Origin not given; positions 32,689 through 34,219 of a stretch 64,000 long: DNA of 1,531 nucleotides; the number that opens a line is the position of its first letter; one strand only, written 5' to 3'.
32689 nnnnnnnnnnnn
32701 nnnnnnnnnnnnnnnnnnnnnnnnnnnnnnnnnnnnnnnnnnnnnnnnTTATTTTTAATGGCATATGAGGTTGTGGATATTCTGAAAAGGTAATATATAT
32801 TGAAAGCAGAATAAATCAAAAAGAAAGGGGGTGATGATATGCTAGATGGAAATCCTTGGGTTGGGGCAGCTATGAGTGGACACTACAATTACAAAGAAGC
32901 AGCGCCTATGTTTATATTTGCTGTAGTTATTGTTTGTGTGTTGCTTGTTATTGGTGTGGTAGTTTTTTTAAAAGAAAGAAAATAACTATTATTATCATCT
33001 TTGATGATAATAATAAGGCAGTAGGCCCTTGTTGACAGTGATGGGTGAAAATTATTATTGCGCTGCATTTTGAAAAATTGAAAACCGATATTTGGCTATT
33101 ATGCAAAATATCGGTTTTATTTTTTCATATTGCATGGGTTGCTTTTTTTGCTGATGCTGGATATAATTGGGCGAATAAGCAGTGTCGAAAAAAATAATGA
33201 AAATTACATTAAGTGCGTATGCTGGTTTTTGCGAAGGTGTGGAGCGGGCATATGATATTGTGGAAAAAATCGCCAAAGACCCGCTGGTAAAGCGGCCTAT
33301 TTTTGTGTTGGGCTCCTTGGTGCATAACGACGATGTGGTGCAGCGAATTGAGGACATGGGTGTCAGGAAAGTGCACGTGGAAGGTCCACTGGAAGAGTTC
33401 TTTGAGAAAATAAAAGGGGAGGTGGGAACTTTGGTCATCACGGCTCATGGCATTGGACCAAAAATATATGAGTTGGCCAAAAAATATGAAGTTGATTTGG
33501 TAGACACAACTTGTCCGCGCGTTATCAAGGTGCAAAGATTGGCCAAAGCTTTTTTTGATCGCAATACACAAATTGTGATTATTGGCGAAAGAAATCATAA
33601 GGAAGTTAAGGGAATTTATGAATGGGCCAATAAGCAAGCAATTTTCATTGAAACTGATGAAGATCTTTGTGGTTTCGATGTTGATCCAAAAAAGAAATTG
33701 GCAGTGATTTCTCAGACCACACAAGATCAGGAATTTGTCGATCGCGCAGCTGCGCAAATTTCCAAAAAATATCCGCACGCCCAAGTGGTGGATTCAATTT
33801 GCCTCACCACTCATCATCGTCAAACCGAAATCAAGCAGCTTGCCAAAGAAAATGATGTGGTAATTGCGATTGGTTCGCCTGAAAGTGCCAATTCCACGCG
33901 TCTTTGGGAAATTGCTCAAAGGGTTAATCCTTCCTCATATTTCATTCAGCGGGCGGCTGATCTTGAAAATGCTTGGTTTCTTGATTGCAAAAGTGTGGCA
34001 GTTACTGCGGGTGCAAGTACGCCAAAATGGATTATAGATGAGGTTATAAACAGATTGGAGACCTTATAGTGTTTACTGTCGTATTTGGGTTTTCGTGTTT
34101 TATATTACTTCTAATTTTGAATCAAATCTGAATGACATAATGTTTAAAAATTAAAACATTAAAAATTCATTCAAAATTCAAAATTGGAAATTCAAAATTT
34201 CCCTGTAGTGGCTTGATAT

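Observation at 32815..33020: Hydrophobic 48-aa peptide gene at the 3' end of the AT-rich operon, sharing its leader with the Gly-rich peptide gene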

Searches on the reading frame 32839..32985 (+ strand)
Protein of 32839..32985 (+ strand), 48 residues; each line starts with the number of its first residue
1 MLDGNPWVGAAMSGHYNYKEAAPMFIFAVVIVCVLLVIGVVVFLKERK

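Call 6: search_protein_families(library=pfam, proteins=[window:32839-32985:+], max_evalue=0.01)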
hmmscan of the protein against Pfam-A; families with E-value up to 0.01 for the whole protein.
window:32839-32985:+ (48 aa): 0 families

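Call 9: find_encoding_contigs(protein=window:32839-32985:+, flank=10000, max_places=10)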
Protein window:32839-32985:+ (48 aa): 1 contig read that carries it; 1 place shown.
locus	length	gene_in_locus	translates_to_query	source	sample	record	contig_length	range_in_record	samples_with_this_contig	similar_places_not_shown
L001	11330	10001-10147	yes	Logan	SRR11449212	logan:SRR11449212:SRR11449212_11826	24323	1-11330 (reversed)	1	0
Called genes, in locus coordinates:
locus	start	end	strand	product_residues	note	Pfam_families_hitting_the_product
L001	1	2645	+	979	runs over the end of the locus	PF00133:tRNA-synt_1, PF01406:tRNA-synt_1e (faint), PF09334:tRNA-synt_1g (weak), PF08264:Anticodon_1, PF19302:DUF5915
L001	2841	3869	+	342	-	PF12844:HTH_19 (weak), PF01381:HTH_3, PF13489:Methyltransf_23, PF08241:Methyltransf_11, PF08242:Methyltransf_12 (faint), PF13649:Methyltransf_25, PF13847:Methyltransf_31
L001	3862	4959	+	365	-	PF04055:Radical_SAM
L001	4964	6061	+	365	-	PF00155:Aminotran_1_2, PF01041:DegT_DnrJ_EryC1, PF00266:Aminotran_5, PF01053:Cys_Met_Meta_PP (weak), PF01212:Beta_elim_lyase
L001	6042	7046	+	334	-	PF13641:Glyco_tranf_2_3 (faint), PF00535:Glycos_transf_2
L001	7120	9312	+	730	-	PF00155:Aminotran_1_2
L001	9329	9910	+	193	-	-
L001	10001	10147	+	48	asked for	-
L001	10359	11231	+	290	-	PF02401:LYTB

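Call 12: find_homologous_proteins(query=window:32839-32985:+, max_evalue=10)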
Query window:32839-32985:+ (48 aa): 1 proteins with E <= 10 among 1 candidates.
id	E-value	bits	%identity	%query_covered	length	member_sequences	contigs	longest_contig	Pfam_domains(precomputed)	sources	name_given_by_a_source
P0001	3.2e-24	100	100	100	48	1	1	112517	-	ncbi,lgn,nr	ncbi:MAG: hypothetical protein HGA36_02355 [Candidatus Moranbacteria bacterium]|nr:hypothetical prot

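Call 25: search_protein_representatives(protein=window:32839-32985:+)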
Query: 48 residues. Proteins with E-value up to 0.001 (for the whole library): 2; up to 1e-10: 1; up to 1e-30: 0. The best 2 are listed.
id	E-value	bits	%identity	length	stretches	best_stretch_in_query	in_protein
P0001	1.0e-24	100.2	100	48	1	1-48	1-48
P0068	3.6e-05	39.7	42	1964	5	2-20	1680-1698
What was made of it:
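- It is a single copy with no relatives (calls 12, 25).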

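Call 27: find_related_loci(query=window:32839-32985:+, collection=metagenome_contigs, flank=10000)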
Query window:32839-32985:+ (48 aa) in metagenome_contigs; peptide patterns used: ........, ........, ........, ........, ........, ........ (x = any residue, [..] = any of these).
600 stretches matched a pattern, but none encodes a relative of the query by tblastn (E <= 1e-3).

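Call 28: find_related_loci(query=window:32839-32985:+, collection=viral_contigs, flank=5000)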
Query window:32839-32985:+ (48 aa) in viral_contigs; peptide patterns used: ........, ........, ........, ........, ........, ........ (x = any residue, [..] = any of these).
48 stretches matched a pattern, but none encodes a relative of the query by tblastn (E <= 1e-3).
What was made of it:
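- There is no homologue anywhere: calls 12 and 25 (only itself plus a repeat-driven match to an Ig-like repeat protein), and calls 27 and 28. It is a complete orphan (calls 12, 25, 27, 28).
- Tried and rejected: I ran a word-indexed search of 5.8 billion proteins (call 12), exhaustive phmmer over 1.84 billion representatives (call 25), and peptide-pattern scans of metagenome and viral contigs (calls 27, 28).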

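Call 40: search_protein_families(library=ncbifam, proteins=[window:32839-32985:+], max_evalue=0.01)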
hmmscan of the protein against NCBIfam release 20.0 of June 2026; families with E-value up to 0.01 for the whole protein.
window:32839-32985:+ (48 aa): 0 families

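Call 48: search_protein_families(library=pfam, proteins=[window:32839-32985:+], max_evalue=10)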
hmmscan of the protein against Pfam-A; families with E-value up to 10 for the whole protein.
window:32839-32985:+ (48 aa): 2 families
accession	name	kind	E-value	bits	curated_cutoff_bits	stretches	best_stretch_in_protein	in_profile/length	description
PF01124.23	MAPEG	-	0.019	15.5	23.4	1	5-34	45-74/129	MAPEG family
PF20187.3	DUF6550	-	0.23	12.1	27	1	23-46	11-34/190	Family of unknown function (DUF6550)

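Call 49: search_protein_families(library=ncbifam, proteins=[window:32839-32985:+], max_evalue=10)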
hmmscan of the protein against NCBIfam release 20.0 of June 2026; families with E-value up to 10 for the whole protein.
window:32839-32985:+ (48 aa): 1 family
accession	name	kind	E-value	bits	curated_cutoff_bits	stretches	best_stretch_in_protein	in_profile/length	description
NF006283.1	PRK08455.1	equivalog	0.06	13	187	1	19-44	15-40/182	flagellar basal body-associated protein FliL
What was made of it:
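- Tried and rejected: Sorting-signal, Pfam and NCBIfam hits at E<=10 gave only noise: MAPEG 0.019 and FliL 0.06 (calls 48, 49).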

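Call 63: search_protein_families(library=pfam, proteins=[P0068], max_evalue=0.01)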
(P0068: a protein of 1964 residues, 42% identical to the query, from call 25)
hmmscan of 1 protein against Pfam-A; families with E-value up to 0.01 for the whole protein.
P0068 (1964 aa): 4 families
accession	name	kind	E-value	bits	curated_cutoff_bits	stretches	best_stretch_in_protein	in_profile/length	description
PF23197.1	IG_AIR9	-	2.7e-45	152.6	27.5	6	1581-1649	4-74/87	AIR9 A9 domain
PF00379.29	Chitin_bind_4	-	9.8e-05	23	25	0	186-202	28-44/66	Insect cuticle protein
PF21294.4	Polysacc_lyase_14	-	0.0007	19.8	27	1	700-760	138-198/215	Polysaccharide lyase 14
PF06848.17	Disaggr_repeat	-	0.0025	18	33.9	1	387-423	86-122/179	Disaggregatase related repeat domain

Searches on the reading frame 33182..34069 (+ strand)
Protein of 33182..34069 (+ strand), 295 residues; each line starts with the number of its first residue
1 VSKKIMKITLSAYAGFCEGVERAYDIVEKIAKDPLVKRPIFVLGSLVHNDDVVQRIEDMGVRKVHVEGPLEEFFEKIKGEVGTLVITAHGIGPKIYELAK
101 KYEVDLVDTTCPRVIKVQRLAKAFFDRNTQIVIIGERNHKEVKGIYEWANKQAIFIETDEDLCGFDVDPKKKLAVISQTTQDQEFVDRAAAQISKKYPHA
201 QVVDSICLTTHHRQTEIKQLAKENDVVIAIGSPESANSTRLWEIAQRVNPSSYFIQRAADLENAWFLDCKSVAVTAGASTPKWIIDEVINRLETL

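Call 6: search_protein_families(library=pfam, proteins=[window:33182-34069:+], max_evalue=0.01)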
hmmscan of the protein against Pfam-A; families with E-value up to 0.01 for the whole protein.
window:33182-34069:+ (295 aa): 2 families
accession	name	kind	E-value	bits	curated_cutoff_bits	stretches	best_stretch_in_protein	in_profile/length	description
PF02401.23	LYTB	-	3.1e-82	276.3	24.5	1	8-293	1-267/267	LytB protein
PF13676.11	TIR_2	-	0.0078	17.1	28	0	176-247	3-77/122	TIR domain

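Call 15: find_related_loci(query=window:33182-34069:+, collection=genome_contigs, flank=10000)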
Query window:33182-34069:+ (295 aa) in genome_contigs; peptide patterns used: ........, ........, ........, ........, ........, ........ (x = any residue, [..] = any of these).
227 stretches matched a pattern; 7 encode a relative of the query (tblastn E <= 1e-3); 7 distinct loci.
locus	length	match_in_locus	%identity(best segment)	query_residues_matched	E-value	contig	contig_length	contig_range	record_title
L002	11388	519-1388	82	6-295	8e-168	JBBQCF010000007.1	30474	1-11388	MAG: Candidatus Moraniibacteriota bacterium isolate Co_metawrap_1272 Cmw_1272_k141_25195411_length_30474_cov_14.0000, wh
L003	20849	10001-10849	81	6-288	4e-162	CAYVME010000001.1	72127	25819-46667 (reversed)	MAG TPA_asm: uncultured Bdellovibrionales bacterium isolate SRP011637_co1_104 genome assembly, contig: NODE_46_length_72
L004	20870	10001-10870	80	6-295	4e-162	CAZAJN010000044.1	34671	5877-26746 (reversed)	MAG TPA_asm: uncultured Bdellovibrionales bacterium isolate binchicken_co169_45 genome assembly, contig: k99_117973, who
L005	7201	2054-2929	68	4-295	4e-140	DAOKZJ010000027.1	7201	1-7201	MAG TPA_asm: Candidatus Moraniibacteriota bacterium isolate AMR_MDS_0047 NODE_4204_length_7201_cov_8.416597, whole genom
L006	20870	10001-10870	66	6-295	2e-128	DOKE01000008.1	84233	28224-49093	MAG TPA_asm: Candidatus Moraniibacteriota bacterium isolate UBA9338 contig_920, whole genome shotgun sequence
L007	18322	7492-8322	30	6-289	6e-41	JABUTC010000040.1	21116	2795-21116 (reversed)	MAG: Mogibacterium sp. isolate MAG29 scaffold40_size21116, whole genome shotgun sequence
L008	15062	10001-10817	28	8-293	1e-28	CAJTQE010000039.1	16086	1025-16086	MAG TPA_asm: uncultured Christensenella sp. isolate MGBC110736 genome assembly, contig: MGBC110736.39, whole genome shot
